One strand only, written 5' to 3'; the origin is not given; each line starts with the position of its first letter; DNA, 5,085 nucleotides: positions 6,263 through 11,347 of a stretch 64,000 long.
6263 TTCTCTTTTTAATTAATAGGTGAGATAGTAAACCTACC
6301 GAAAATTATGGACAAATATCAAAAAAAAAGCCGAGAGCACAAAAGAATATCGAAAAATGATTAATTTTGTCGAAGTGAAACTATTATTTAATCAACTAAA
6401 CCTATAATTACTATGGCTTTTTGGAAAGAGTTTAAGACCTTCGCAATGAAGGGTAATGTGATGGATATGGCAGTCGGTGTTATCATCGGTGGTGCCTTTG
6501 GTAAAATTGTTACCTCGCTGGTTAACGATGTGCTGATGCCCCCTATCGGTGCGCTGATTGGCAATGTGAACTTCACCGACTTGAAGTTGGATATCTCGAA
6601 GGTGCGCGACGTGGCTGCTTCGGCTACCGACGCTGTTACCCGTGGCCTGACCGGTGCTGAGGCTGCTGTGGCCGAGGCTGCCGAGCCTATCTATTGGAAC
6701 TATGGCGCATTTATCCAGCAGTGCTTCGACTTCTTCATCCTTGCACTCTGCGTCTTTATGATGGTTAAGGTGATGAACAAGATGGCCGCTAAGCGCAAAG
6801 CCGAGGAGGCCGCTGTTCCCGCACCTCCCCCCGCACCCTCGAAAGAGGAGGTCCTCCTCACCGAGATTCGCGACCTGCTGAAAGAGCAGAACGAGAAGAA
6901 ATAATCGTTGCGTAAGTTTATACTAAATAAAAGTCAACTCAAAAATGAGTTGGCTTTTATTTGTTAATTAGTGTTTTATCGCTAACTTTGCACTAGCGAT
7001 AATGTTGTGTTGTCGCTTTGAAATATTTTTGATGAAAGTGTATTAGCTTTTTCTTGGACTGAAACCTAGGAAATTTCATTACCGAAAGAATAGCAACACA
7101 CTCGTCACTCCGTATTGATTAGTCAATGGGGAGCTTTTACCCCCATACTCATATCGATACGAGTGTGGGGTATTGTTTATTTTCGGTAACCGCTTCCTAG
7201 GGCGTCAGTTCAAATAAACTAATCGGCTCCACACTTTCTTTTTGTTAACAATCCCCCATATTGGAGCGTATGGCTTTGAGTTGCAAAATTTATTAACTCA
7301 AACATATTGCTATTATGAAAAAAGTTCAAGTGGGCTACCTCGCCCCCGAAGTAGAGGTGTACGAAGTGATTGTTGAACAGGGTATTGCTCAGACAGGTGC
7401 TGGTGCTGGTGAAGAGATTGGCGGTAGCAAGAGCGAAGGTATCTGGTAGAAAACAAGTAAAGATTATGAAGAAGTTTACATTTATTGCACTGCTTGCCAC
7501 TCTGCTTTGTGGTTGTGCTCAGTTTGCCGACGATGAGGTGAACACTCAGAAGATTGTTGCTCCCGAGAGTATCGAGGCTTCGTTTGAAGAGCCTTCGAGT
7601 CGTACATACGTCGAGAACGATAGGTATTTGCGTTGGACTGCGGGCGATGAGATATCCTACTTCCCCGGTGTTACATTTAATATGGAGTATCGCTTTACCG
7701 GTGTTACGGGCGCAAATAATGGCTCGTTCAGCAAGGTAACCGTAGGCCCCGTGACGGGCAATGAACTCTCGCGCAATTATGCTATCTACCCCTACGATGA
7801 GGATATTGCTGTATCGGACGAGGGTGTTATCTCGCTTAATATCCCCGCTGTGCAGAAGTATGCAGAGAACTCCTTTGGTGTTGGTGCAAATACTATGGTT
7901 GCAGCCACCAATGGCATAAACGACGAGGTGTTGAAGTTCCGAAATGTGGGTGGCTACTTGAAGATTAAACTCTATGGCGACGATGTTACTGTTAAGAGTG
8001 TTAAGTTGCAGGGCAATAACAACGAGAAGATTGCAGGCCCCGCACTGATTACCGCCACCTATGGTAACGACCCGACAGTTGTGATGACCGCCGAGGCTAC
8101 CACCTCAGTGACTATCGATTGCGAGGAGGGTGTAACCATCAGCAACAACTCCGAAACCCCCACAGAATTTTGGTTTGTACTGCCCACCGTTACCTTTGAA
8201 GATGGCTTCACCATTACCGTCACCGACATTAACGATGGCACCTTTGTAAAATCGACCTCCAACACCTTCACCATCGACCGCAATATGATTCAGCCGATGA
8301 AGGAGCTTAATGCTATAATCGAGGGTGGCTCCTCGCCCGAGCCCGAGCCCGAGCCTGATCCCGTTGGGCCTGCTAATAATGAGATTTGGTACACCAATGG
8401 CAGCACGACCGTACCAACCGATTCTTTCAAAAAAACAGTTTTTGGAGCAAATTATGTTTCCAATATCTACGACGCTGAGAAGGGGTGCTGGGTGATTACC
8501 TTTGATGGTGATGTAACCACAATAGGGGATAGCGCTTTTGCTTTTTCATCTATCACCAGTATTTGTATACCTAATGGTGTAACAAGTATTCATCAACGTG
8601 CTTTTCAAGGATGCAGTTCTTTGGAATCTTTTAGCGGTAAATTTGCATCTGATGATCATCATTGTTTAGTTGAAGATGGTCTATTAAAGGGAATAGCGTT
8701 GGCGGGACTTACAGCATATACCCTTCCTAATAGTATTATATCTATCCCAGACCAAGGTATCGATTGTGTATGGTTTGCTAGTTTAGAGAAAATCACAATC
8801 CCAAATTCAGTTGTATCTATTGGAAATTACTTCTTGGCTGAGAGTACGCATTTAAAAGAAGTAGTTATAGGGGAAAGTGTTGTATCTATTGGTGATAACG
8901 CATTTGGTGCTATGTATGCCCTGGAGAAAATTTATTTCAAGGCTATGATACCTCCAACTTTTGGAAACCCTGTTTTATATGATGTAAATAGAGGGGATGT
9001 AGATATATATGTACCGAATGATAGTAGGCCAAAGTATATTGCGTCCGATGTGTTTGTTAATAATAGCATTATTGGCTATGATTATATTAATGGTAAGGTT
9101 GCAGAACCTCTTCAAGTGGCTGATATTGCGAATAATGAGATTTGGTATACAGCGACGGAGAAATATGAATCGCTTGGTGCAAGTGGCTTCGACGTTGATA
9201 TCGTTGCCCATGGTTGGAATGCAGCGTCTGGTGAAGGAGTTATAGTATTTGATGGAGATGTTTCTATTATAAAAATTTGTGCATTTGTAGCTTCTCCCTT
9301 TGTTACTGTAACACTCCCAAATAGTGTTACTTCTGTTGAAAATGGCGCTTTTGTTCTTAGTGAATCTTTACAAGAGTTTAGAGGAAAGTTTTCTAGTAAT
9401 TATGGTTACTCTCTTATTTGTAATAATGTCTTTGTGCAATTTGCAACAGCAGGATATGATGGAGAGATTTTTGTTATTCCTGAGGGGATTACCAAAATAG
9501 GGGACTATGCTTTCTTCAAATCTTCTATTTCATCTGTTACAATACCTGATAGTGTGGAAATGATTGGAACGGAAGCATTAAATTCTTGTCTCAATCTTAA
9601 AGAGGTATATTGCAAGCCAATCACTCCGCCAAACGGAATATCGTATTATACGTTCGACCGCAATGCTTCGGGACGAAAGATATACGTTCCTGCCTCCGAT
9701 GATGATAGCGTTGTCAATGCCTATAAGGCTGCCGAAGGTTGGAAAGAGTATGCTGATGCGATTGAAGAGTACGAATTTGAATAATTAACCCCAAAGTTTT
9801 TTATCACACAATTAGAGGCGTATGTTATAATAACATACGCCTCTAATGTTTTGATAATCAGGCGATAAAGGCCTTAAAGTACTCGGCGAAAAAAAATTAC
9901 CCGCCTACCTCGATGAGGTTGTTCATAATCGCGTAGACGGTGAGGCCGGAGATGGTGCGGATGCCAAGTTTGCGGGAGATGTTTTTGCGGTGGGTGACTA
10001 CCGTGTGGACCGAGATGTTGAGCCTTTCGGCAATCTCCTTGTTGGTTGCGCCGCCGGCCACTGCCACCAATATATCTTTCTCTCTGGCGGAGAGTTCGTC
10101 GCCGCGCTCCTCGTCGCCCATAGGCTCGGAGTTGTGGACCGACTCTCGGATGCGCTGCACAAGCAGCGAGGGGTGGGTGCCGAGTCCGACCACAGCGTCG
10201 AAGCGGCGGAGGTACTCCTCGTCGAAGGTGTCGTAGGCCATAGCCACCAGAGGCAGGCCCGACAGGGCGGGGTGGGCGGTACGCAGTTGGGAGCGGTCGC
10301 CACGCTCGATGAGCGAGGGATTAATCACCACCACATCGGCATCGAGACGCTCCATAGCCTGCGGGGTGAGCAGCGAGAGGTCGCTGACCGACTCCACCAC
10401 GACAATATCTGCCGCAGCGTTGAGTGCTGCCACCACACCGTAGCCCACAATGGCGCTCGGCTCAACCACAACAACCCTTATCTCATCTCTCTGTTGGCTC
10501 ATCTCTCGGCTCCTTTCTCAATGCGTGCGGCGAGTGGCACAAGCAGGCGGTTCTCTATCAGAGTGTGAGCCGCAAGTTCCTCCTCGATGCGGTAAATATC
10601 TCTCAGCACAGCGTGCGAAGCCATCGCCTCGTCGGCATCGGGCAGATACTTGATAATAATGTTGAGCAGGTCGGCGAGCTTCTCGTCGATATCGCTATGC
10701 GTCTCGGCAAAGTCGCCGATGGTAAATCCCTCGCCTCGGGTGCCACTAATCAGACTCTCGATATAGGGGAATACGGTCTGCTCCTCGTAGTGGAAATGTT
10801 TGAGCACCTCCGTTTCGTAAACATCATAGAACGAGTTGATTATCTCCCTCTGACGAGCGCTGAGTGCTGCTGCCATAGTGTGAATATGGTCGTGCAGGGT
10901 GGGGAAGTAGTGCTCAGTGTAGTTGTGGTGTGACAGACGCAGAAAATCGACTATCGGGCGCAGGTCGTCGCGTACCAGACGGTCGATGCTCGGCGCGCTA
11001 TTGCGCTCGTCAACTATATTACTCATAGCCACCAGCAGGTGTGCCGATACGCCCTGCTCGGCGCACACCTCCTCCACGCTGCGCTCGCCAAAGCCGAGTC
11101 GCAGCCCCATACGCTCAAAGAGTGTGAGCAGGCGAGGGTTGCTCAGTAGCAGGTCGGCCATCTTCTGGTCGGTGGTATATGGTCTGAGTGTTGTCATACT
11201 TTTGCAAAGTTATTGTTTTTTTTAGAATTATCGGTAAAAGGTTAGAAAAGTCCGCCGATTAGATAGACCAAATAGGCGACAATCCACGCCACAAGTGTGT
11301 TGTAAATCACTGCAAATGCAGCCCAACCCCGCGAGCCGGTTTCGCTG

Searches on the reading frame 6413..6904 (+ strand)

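Call 31: search_protein_families(library=pfam, proteins=[window:6413-6904:+], max_evalue=0.00001)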
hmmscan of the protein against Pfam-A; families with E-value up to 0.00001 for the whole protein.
window:6413-6904:+ (163 aa): 1 family
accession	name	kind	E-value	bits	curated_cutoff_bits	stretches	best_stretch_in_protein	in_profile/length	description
PF01741.23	MscL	-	7.9e-45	152.6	27.4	1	3-157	1-123/123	Large-conductance mechanosensitive channel, MscL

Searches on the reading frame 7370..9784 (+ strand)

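Call 31: search_protein_families(library=pfam, proteins=[window:7370-9784:+], max_evalue=0.00001)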
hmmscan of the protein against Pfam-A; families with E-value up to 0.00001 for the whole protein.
window:7370-9784:+ (804 aa): 1 family
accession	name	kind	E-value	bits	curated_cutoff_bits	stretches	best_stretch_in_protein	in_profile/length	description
PF13306.12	LRR_5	-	4.3e-36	124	27.7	3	701-774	16-87/127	BspA type Leucine rich repeat region (6 copies)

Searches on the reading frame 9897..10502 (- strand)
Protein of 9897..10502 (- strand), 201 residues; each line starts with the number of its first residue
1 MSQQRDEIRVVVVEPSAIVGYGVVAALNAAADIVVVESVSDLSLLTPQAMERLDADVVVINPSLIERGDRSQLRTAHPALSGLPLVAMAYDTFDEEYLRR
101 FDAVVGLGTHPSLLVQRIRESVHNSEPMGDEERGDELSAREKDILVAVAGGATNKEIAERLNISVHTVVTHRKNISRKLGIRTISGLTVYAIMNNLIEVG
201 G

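Call 31: search_protein_families(library=pfam, proteins=[window:9897-10502:-], max_evalue=0.00001)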
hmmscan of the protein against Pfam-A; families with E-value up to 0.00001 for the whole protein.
window:9897-10502:- (201 aa): 2 families
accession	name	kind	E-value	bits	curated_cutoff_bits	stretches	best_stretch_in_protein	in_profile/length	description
PF00196.25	GerE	-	8.3e-17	61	23.5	1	136-191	2-57/57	Bacterial regulatory proteins, luxR family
PF08281.18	Sigma70_r4_2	-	9.4e-06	25.6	25.7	0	136-173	10-48/54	Sigma-70, region 4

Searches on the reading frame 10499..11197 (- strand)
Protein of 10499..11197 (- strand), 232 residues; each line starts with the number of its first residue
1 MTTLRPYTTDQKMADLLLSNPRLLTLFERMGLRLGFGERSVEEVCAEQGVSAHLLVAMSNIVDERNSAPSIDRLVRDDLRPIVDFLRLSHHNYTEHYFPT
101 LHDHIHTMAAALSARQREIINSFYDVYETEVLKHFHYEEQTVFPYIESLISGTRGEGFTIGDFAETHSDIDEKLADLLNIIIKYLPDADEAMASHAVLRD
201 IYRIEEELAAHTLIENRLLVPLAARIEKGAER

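Call 32: search_protein_families(library=pfam, proteins=[window:10499-11197:-], max_evalue=0.00001)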
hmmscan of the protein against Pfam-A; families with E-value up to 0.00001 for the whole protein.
window:10499-11197:- (232 aa): 1 family
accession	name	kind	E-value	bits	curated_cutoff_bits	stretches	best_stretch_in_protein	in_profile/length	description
PF01814.28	Hemerythrin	-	2.9e-10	41.2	25.3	1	91-223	10-127/127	Hemerythrin HHE cation binding domain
